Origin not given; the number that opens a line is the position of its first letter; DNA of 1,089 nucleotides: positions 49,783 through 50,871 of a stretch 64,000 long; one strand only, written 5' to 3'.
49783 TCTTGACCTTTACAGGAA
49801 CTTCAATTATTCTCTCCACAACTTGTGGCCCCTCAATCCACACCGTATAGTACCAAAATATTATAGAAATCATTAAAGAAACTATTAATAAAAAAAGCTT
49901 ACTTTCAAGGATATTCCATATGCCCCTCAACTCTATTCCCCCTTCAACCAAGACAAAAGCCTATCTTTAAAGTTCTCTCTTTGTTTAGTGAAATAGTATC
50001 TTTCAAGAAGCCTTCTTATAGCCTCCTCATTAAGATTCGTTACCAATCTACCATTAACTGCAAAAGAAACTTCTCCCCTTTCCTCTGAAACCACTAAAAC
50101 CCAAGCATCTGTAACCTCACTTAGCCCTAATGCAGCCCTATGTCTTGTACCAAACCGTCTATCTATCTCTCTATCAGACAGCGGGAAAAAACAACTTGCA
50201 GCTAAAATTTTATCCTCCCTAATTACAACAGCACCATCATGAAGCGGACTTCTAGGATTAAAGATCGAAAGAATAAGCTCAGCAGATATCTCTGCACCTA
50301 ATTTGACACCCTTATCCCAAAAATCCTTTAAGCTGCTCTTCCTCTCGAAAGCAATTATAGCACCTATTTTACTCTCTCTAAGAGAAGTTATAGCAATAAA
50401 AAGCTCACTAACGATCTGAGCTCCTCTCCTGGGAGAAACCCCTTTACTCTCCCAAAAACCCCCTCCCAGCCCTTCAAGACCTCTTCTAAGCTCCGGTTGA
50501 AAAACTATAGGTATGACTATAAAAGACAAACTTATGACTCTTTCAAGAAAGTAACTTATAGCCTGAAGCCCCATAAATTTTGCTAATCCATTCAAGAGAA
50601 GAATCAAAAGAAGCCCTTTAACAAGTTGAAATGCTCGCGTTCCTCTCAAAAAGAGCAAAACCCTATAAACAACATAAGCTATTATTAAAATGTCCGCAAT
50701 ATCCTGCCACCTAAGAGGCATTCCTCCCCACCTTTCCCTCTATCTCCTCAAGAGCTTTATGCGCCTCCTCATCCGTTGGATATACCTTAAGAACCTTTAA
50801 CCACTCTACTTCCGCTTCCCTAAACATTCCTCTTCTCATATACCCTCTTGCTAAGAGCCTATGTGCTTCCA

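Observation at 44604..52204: c-di-AMP synthase operon fused to its own target: TPR-cdaA-cdaR-glmM-trkA-trkH with 0-11 nt junctions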

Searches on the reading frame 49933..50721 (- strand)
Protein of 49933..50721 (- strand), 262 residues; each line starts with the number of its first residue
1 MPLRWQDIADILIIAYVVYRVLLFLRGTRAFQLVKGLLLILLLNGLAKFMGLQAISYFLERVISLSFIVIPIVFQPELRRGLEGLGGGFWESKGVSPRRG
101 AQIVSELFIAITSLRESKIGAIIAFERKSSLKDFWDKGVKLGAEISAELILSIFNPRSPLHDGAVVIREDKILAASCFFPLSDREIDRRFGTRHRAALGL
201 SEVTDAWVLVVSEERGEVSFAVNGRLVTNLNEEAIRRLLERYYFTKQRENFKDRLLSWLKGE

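Call 3: search_protein_families(library=pfam, proteins=[window:49933-50721:-])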
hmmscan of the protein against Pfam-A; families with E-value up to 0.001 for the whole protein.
window:49933-50721:- (262 aa): 2 families
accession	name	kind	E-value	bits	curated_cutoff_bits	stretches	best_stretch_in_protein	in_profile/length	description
PF02457.21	DAC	-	1.4e-40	138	27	1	110-225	3-118/119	DisA bacterial checkpoint controller nucleotide-binding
PF19293.4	CdaA_N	-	2.1e-06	28.3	23.8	1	4-77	6-80/81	CdaA N-terminal transmembrane domain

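Call 4: search_protein_families(library=ncbifam, proteins=[window:49933-50721:-])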
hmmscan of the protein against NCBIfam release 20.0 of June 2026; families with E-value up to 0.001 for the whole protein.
window:49933-50721:- (262 aa): 5 families
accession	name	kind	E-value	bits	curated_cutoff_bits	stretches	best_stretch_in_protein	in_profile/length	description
TIGR00159.1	TIGR00159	equivalog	1.6e-69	234.1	188.8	1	6-245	12-252/254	diadenylate cyclase CdaA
NF038328.1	c-di-AMP_CdaS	exception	2.5e-43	147.9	225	1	105-227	65-188/191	sporulation-specific diadenylate cyclase CdaS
NF038327.1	c-di-AMP_CdaM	exception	9.8e-36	123.1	225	1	102-240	48-187/196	diadenylate cyclase CdaM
NF010009.0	PRK13482.1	equivalog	1e-07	31.4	201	1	112-224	27-136/357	DNA integrity scanning diadenylate cyclase DisA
NF041371.1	Diadnylcyc_Halo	equivalog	1.7e-05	24.3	430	1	126-233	163-268/270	diadenylate cyclase DacZ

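Call 11: find_related_loci(query=window:49933-50721:-, collection=genome_contigs, flank=10000)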
Query window:49933-50721:- (262 aa) in genome_contigs; peptide patterns used: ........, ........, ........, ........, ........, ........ (x = any residue, [..] = any of these).
68 stretches matched a pattern; 1 encode a relative of the query (tblastn E <= 1e-3); 1 distinct loci.
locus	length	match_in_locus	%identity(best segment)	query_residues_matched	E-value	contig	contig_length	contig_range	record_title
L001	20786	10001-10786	82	1-262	2e-135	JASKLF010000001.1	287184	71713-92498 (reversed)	MAG: bacterium isolate DJKA70_ANT-KO_bin.39 scaffold_0, whole genome shotgun sequence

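Call 24: find_homologous_proteins(query=window:49933-50721:-)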
Query window:49933-50721:- (262 aa): 7998 proteins with E <= 0.001 among 8000 candidates; the best 120 are listed.
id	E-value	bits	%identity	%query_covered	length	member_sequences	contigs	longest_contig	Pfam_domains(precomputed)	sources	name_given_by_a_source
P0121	4.6e-164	562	100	100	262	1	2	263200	PF02457.22,PF19293.5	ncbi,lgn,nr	ncbi:MAG: diadenylate cyclase CdaA [Synergistetes bacterium]|nr:diadenylate cyclase CdaA [Synergisto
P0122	4.9e-148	509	87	100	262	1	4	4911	PF02457.22,PF19293.5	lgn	-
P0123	2.8e-142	490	88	97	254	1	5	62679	PF02457.22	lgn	-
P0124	4.1e-138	477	82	100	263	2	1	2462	PF02457.22,PF19293.5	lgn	-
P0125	1.6e-136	472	82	100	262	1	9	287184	PF02457.22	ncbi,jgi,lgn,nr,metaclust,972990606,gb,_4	ncbi:MAG: TIGR00159 family protein [Synergistetes bacterium]|nr:MAG: TIGR00159 family protein [bacte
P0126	4.6e-135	467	79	100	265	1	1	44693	PF02457.22,PF19293.5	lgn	-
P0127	4.4e-133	460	79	100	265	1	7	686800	PF02457.22,PF19293.5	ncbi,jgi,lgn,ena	-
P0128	1.2e-120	420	73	100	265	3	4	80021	PF02457.22,PF19293.5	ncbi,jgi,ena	-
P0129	1.4e-73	265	53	94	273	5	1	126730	PF02457.22,PF19293.5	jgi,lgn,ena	-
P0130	2.1e-72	262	52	96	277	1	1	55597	PF02457.22,PF19293.5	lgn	-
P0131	2.1e-72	262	51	92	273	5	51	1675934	PF02457.22,PF19293.5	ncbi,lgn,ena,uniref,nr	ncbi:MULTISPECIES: diadenylate cyclase CdaA [Jonquetella]|uniref:Diadenylate cyclase n=1 Tax=Jonquet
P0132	6.0e-72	260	51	97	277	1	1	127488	PF02457.22,PF19293.5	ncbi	-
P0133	8.9e-72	260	53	95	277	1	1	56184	PF02457.22,PF19293.5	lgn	-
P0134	7.2e-70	253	51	94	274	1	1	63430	PF02457.22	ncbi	-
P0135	8.0e-70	253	51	94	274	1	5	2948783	PF02457.22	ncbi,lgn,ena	-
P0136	9.4e-70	253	51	95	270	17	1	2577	PF02457.22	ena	-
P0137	1.2e-69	253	47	95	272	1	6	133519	PF02457.22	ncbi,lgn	-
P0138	1.3e-69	252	51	94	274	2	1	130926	PF02457.22,PF19293.5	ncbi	-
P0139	1.5e-69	252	51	94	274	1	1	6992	PF02457.22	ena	-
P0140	1.6e-69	252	50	94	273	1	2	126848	PF02457.22,PF19293.5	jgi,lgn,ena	-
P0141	1.8e-69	252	51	92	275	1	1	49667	PF02457.22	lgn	-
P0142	2.2e-69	252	48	99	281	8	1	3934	PF02457.22,PF19293.5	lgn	-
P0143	2.8e-69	251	50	95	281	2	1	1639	PF02457.22,PF19293.5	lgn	-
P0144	3.1e-69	251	50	96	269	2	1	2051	PF02457.22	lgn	-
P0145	3.4e-69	251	51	92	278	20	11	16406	PF02457.22,PF19293.5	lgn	-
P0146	5.2e-69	250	51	92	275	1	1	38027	PF02457.22,PF19293.5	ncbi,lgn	-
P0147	5.2e-69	250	51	95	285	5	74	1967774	PF02457.22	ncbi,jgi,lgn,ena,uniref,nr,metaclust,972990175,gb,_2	ncbi:protein of unknown function DUF147 [Thermovirga lienii DSM 17291]|jgi:diadenylate cyclase|unire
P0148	7.6e-69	250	46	97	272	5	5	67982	PF02457.22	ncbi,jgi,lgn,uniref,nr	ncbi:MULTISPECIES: diadenylate cyclase CdaA [Dethiosulfovibrio]|jgi:diadenylate cyclase|uniref:Diade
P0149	7.8e-69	250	47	97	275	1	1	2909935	PF02457.22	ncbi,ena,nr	nr:diadenylate cyclase CdaA [uncultured Dethiosulfovibrio sp.]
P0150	8.6e-69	250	49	96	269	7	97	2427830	PF02457.22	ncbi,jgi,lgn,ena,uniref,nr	ncbi:MAG: diadenylate cyclase CdaA [Aminobacterium sp.]|jgi:diadenylate cyclase|uniref:diadenylate c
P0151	1.2e-68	249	50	96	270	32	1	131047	PF02457.22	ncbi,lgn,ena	-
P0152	1.2e-68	249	47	97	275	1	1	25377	PF02457.22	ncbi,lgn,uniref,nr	ncbi:diadenylate cyclase CdaA [Dethiosulfovibrio salsuginis]|uniref:Diadenylate cyclase n=1 Tax=Deth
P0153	1.4e-68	249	47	95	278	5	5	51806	PF02457.22,PF19293.5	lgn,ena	-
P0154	1.5e-68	249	51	92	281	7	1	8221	PF02457.22,PF19293.5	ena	-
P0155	2.0e-68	249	49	99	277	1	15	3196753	PF02457.22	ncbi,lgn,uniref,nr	ncbi:diadenylate cyclase CdaA [Aminithiophilus ramosus]|uniref:Diadenylate cyclase n=2 Tax=Synergist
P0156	2.3e-68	248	47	97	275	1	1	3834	PF02457.22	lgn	-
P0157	2.7e-68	248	48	99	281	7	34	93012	PF02457.22,PF19293.5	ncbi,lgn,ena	-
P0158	3.5e-68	248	49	94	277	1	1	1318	PF02457.22,PF19293.5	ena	-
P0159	3.8e-68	248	50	95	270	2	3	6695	PF02457.22,PF19293.5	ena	-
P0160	5.0e-68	247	50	89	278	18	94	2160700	PF02457.22,PF19293.5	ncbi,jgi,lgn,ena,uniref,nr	ncbi:MAG TPA: diadenylate cyclase CdaA [Acetomicrobium flavidum]|uniref:Diadenylate cyclase n=2 Tax=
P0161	5.5e-68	247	50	94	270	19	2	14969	PF02457.22,PF19293.5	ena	-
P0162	6.7e-68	247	51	89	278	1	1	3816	PF02457.22,PF19293.5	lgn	-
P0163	7.2e-68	247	49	95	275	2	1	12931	PF02457.22,PF19293.5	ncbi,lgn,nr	ncbi:MAG: diadenylate cyclase CdaA [Synergistaceae bacterium]|nr:diadenylate cyclase CdaA [Synergist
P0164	9.2e-68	246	50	95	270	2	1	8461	PF02457.22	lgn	-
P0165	1.0e-67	246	47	97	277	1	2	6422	PF02457.22,PF19293.5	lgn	-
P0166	1.2e-67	246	50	92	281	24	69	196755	PF02457.22,PF19293.5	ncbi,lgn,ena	-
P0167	1.4e-67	246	47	95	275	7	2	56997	PF02457.22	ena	-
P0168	1.6e-67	246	48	96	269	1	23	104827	PF02457.22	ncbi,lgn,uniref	ncbi:diadenylate cyclase CdaA [Aminobacterium colombiense]|uniref:diadenylate cyclase CdaA n=1 Tax=A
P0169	1.8e-67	245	47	97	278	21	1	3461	PF02457.22,PF19293.5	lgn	-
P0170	2.0e-67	245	49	98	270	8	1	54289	PF02457.22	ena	-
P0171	2.4e-67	245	50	92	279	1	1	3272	PF02457.22,PF19293.5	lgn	-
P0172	2.4e-67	245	50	94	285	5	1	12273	PF02457.22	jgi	-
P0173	4.3e-67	244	48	95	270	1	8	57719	PF02457.22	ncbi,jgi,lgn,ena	jgi:diadenylate cyclase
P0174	4.9e-67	244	48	96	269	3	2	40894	PF02457.22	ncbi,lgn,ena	-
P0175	5.6e-67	244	48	95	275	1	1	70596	PF02457.22,PF19293.5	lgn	-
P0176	6.2e-67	244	48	95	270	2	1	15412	PF02457.22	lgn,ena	-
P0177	7.1e-67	243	48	96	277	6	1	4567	PF02457.22,PF19293.5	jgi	jgi:diadenylate cyclase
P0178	7.4e-67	243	48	95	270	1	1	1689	PF02457.22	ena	-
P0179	8.1e-67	243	49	95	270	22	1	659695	PF02457.22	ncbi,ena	-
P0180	9.9e-67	243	46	97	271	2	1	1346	PF02457.22,PF19293.5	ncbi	-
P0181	1.1e-66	243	48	96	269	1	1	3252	PF02457.22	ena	-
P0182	1.8e-66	242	48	95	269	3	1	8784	PF02457.22,PF19293.5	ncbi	-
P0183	1.8e-66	242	48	92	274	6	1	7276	PF02457.22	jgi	jgi:diadenylate cyclase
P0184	2.0e-66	242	46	99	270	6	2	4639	PF02457.22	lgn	-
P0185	3.1e-66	241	50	95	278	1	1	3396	PF02457.22,PF19293.5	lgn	-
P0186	3.9e-66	241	48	97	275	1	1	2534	PF02457.22,PF19293.5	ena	-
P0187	4.1e-66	241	49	95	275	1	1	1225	PF02457.22,PF19293.5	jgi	jgi:diadenylate cyclase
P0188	9.2e-66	240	47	97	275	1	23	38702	PF02457.22,PF19293.5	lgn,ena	-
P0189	9.2e-66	240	47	97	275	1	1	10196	PF02457.22,PF19293.5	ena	-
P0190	1.0e-65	240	46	94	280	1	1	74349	PF02457.22,PF19293.5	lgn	-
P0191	1.1e-65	240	50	92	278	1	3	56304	PF02457.22,PF19293.5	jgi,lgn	-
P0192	1.8e-65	239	46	99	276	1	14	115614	PF02457.22,PF19293.5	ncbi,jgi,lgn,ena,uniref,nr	ncbi:diadenylate cyclase CdaA [Aminiphilus sp.]|jgi:diadenylate cyclase|uniref:diadenylate cyclase C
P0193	1.9e-65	239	49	94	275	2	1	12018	PF02457.22,PF19293.5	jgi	jgi:diadenylate cyclase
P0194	2.0e-65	239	46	98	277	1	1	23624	PF02457.22,PF19293.5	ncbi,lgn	-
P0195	2.6e-65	238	50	92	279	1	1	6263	PF02457.22,PF19293.5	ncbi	ncbi:MAG: diadenylate cyclase CdaA [Thermovirgaceae bacterium]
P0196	4.0e-65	238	47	97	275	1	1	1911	PF02457.22,PF19293.5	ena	-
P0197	5.8e-65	237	49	92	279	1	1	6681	PF02457.22,PF19293.5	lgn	-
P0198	5.8e-65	237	49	92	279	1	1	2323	PF02457.22,PF19293.5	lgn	-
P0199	6.2e-65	237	48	92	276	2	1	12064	PF02457.22,PF19293.5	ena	-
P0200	6.4e-65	237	49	92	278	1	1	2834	PF02457.22,PF19293.5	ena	-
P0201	7.2e-65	237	48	94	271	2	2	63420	PF02457.22,PF19293.5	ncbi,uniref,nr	ncbi:MAG: diadenylate cyclase CdaA [Alicyclobacillus herbarius]|uniref:diadenylate cyclase CdaA n=1 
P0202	8.1e-65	237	48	92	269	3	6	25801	PF02457.22,PF19293.5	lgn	-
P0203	8.7e-65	237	44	99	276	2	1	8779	PF02457.22,PF19293.5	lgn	-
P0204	9.4e-65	237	46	97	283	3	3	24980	PF02457.22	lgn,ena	-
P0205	1.0e-64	236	47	94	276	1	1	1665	PF02457.22,PF19293.5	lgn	-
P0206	1.1e-64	236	46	97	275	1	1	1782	PF02457.22,PF19293.5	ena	-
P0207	1.1e-64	236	48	92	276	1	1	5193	PF02457.22,PF19293.5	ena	-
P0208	1.9e-64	235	49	95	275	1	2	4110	PF02457.22,PF19293.5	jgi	jgi:diadenylate cyclase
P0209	2.0e-64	235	44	92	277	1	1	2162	PF02457.22,PF19293.5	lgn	-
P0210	2.1e-64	235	49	92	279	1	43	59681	PF02457.22,PF19293.5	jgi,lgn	jgi:diadenylate cyclase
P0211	2.2e-64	235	49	92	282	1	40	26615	PF02457.22,PF19293.5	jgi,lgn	jgi:diadenylate cyclase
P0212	2.2e-64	235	45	97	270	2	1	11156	PF02457.22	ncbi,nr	ncbi:MAG: diadenylate cyclase CdaA [Synergistota bacterium]|nr:diadenylate cyclase CdaA [Synergistot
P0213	2.3e-64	235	50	92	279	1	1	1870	PF02457.22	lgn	-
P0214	2.4e-64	235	47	93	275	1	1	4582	PF02457.22,PF19293.5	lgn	-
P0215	2.5e-64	235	48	92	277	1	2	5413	PF02457.22,PF19293.5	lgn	-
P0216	2.6e-64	235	48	94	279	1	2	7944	PF02457.22,PF19293.5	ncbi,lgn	-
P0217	2.8e-64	235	50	92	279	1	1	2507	PF02457.22,PF19293.5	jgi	jgi:diadenylate cyclase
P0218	3.0e-64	235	47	94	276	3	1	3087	PF02457.22,PF19293.5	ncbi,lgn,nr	ncbi:MAG: diadenylate cyclase CdaA [Synergistota bacterium]|nr:diadenylate cyclase CdaA [Synergistot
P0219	3.2e-64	235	48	90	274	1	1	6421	PF02457.22,PF19293.5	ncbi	-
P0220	3.4e-64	235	47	92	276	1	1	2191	PF02457.22,PF19293.5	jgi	jgi:diadenylate cyclase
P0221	3.5e-64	235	47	95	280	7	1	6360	PF02457.22,PF19293.5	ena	-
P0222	3.8e-64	235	48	95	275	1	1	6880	PF02457.22,PF19293.5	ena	-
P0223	4.0e-64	234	49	92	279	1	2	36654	PF02457.22,PF19293.5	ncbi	ncbi:MAG: diadenylate cyclase CdaA [Thermovirgaceae bacterium]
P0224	4.0e-64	234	48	93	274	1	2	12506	PF02457.22,PF19293.5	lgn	-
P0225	4.2e-64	234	49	92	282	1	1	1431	PF02457.22,PF19293.5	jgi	jgi:diadenylate cyclase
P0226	4.3e-64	234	49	92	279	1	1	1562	PF02457.22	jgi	jgi:diadenylate cyclase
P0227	4.3e-64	234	49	92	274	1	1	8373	PF02457.22,PF19293.5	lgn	-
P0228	4.3e-64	234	49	92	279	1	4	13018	PF02457.22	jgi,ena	jgi:diadenylate cyclase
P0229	4.4e-64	234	49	92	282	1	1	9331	PF02457.22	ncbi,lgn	-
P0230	4.5e-64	234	49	92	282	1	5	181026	PF02457.22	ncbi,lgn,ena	-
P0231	4.5e-64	234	49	92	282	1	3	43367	PF02457.22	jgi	-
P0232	4.6e-64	234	48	94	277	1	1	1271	PF02457.22,PF19293.5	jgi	jgi:diadenylate cyclase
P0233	5.2e-64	234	43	94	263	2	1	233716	PF02457.22,PF19293.5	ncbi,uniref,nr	ncbi:TIGR00159 family protein [Desulfuribacillus stibiiarsenatis]|uniref:Diadenylate cyclase n=2 Tax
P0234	5.3e-64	234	49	99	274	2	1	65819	PF02457.22,PF19293.5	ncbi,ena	-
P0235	6.1e-64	234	49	93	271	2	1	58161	PF02457.22,PF19293.5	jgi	jgi:diadenylate cyclase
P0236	6.3e-64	234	49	92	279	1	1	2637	PF02457.22,PF19293.5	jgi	jgi:diadenylate cyclase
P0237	6.9e-64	234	49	92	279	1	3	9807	PF02457.22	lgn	-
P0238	8.5e-64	233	46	91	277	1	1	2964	PF02457.22,PF19293.5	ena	-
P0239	9.3e-64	233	48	92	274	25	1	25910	PF02457.22,PF19293.5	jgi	jgi:diadenylate cyclase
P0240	1.0e-63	233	44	99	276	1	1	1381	PF02457.22,PF19293.5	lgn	-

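Call 25: find_encoding_contigs(protein=P0147, flank=8000, max_places=1)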
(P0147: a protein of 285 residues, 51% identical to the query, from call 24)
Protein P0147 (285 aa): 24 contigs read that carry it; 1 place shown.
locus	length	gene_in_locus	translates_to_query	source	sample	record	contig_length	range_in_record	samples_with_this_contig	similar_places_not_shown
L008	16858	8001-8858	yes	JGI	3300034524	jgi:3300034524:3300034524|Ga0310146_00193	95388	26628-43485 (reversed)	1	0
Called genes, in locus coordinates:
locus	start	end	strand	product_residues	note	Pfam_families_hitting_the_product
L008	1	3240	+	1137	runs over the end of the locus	PF02811:PHP, PF07733:DNA_pol3_alpha, PF17657:DNA_pol3_finger, PF14579:HHH_6, PF01336:tRNA_anti-codon, PF13742:tRNA_anti_2 (faint)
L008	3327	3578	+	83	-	PF02081:TrpBP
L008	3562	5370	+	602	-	PF00224:PK, PF03328:HpcH_HpaI (faint), PF02887:PK_C, PF00391:PEP-utilizers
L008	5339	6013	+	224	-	PF00293:NUDIX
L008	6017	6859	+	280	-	PF01261:AP_endonuc_2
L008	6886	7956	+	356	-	PF01168:Ala_racemase_N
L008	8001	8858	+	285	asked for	PF02457:DAC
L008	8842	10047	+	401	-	PF07949:YbbR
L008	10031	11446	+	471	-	PF02878:PGM_PMM_I, PF02879:PGM_PMM_II, PF02880:PGM_PMM_III, PF00408:PGM_PMM_IV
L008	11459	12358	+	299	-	PF00483:NTP_transferase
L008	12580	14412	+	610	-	PF13522:GATase_6, PF13537:GATase_7, PF01380:SIS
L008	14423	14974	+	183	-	PF10865:DUF2703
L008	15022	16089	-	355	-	-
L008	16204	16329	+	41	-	-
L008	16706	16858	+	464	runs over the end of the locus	PF00483:NTP_transferase, PF01128:IspD (weak), PF02348:CTP_transf_3 (weak), PF12804:NTP_transf_3, PF25084:LbH_EIF2B, PF25087:GMPPB_C, PF00132:Hexapep, PF14602:Hexapep_2 (weak)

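Call 26: find_encoding_contigs(protein=P0160, flank=8000, max_places=1)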
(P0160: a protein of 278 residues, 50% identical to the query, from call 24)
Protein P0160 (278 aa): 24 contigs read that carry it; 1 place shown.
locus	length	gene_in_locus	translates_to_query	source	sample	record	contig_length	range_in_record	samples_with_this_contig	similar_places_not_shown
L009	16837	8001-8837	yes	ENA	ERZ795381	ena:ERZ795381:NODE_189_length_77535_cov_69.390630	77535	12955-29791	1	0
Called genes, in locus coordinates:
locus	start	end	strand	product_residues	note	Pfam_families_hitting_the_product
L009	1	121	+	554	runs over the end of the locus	PF05496:RuvB_N (faint), PF13177:DNA_pol3_delta2, PF13401:AAA_22 (faint), PF00004:AAA, PF07728:AAA_5 (faint), PF21960:RCF1-5-like_lid (weak), PF22608:DNAX_ATPase_lid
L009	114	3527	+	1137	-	PF02811:PHP, PF07733:DNA_pol3_alpha, PF17657:DNA_pol3_finger, PF14579:HHH_6, PF01336:tRNA_anti-codon (weak)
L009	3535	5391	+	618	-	PF00224:PK, PF03328:HpcH_HpaI (weak), PF02887:PK_C, PF00391:PEP-utilizers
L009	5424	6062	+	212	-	PF00293:NUDIX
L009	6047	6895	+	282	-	PF01261:AP_endonuc_2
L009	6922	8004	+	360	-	PF01168:Ala_racemase_N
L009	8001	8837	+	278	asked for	PF19293:CdaA_N, PF02457:DAC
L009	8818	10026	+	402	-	PF07949:YbbR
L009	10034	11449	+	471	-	PF02878:PGM_PMM_I, PF02879:PGM_PMM_II, PF02880:PGM_PMM_III, PF00408:PGM_PMM_IV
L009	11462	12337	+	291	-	PF00483:NTP_transferase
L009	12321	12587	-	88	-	-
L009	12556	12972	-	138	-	PF01475:FUR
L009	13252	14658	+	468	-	PF00483:NTP_transferase, PF12804:NTP_transf_3, PF25084:LbH_EIF2B (faint), PF25087:GMPPB_C (weak), PF00132:Hexapep (weak), PF14602:Hexapep_2 (weak)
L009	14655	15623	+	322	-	PF13793:Pribosyltran_N, PF00156:Pribosyltran, PF14572:Pribosyl_synth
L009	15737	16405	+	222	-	PF01386:Ribosomal_L25p, PF14693:Ribosomal_TL5_C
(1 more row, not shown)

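Call 27: find_encoding_contigs(protein=P0131, flank=8000, max_places=1)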
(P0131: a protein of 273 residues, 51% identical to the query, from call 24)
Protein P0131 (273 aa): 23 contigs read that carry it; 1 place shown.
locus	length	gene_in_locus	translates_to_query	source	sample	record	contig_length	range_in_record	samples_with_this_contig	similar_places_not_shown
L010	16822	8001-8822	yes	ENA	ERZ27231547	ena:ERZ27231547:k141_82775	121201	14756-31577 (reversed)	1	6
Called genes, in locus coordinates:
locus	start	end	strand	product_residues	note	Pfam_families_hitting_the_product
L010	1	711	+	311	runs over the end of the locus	PF00294:PfkB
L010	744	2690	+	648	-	PF05496:RuvB_N (faint), PF13177:DNA_pol3_delta2, PF13604:AAA_30 (weak), PF00004:AAA, PF07728:AAA_5 (weak), PF22608:DNAX_ATPase_lid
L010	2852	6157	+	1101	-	PF02811:PHP, PF07733:DNA_pol3_alpha, PF17657:DNA_pol3_finger, PF14579:HHH_6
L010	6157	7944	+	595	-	PF00224:PK, PF03328:HpcH_HpaI (weak), PF02887:PK_C, PF00391:PEP-utilizers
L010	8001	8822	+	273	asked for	PF19293:CdaA_N, PF02457:DAC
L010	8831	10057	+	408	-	PF07949:YbbR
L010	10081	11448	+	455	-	PF02878:PGM_PMM_I, PF02879:PGM_PMM_II, PF02880:PGM_PMM_III, PF00408:PGM_PMM_IV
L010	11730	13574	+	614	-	PF13522:GATase_6, PF13537:GATase_7, PF01380:SIS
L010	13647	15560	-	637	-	PF26549:Tricorn_N (faint), PF02129:Peptidase_S15 (weak), PF20434:BD-FAE, PF00326:Peptidase_S9, PF01738:DLH (weak)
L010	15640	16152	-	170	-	PF08534:Redoxin, PF00578:AhpC-TSA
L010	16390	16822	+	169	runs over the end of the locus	-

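Call 28: find_encoding_contigs(protein=P0129, flank=8000, max_places=1)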
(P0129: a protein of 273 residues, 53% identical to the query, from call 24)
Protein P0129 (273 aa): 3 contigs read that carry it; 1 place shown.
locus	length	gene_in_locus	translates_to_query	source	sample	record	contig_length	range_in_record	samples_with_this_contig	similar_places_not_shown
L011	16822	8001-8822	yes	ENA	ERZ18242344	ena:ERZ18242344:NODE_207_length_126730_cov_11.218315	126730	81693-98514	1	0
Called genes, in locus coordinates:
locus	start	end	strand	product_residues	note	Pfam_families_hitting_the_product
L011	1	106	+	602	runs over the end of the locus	PF06068:TIP49 (faint), PF13177:DNA_pol3_delta2, PF00004:AAA, PF07728:AAA_5 (faint), PF21960:RCF1-5-like_lid (weak), PF22608:DNAX_ATPase_lid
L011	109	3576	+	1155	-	PF02811:PHP, PF07733:DNA_pol3_alpha, PF17657:DNA_pol3_finger, PF14579:HHH_6, PF01336:tRNA_anti-codon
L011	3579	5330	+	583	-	PF00224:PK, PF03328:HpcH_HpaI (weak), PF02887:PK_C, PF00391:PEP-utilizers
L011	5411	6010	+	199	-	PF00293:NUDIX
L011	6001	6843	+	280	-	PF01261:AP_endonuc_2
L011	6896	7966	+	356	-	PF01168:Ala_racemase_N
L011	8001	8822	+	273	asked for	PF19293:CdaA_N (weak), PF02457:DAC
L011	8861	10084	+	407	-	PF07949:YbbR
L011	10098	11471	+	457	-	PF02878:PGM_PMM_I, PF02879:PGM_PMM_II, PF02880:PGM_PMM_III, PF00408:PGM_PMM_IV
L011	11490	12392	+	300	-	PF00483:NTP_transferase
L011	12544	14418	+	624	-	PF13522:GATase_6, PF13537:GATase_7, PF01380:SIS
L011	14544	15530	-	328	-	-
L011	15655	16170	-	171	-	PF02517:Rce1-like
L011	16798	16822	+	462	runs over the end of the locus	PF00483:NTP_transferase, PF01128:IspD (faint), PF12804:NTP_transf_3, PF25084:LbH_EIF2B (faint), PF25087:GMPPB_C (weak), PF00132:Hexapep, PF14602:Hexapep_2 (weak)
